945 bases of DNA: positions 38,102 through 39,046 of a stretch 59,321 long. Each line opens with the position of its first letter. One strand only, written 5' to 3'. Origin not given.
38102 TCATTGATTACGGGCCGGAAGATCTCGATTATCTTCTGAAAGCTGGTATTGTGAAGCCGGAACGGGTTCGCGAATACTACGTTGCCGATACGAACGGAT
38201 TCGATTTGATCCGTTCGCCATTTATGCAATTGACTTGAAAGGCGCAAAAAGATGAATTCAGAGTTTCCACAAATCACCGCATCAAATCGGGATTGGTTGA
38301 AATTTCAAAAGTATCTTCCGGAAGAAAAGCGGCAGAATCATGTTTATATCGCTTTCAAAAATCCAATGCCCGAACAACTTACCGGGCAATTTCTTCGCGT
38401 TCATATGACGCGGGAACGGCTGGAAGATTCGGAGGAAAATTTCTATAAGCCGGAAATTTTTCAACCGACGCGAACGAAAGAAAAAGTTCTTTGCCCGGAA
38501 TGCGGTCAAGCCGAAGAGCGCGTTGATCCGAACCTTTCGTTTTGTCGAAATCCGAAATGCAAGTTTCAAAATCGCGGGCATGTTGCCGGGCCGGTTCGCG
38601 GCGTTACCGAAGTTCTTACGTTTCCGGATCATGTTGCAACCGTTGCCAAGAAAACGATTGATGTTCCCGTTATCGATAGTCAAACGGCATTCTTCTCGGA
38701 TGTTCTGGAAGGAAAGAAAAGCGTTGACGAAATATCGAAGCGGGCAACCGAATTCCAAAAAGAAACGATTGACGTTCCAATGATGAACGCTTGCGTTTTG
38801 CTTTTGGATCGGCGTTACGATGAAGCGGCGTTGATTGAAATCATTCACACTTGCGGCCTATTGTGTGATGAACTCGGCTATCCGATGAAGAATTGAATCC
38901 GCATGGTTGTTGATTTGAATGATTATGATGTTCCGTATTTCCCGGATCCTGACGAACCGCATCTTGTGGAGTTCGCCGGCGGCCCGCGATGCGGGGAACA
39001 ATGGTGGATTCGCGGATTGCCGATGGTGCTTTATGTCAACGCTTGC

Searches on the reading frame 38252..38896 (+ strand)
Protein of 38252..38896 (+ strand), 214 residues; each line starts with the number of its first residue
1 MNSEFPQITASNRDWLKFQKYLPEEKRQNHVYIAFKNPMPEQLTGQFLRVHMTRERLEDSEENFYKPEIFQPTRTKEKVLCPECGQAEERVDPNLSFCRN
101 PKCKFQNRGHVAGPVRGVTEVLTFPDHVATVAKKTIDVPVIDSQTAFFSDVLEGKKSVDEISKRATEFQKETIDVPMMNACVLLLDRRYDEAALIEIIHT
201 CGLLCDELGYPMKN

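Call 72: search_protein_families(library=pfam, proteins=[window:38252-38896:+], max_evalue=0.01)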
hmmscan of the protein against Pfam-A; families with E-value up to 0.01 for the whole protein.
window:38252-38896:+ (214 aa): 1 family
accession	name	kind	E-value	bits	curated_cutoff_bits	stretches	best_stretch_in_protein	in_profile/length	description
PF24460.1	DUF7575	-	0.0045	16.8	28.5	1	78-98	3-20/28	Domain of unknown function (DUF7575)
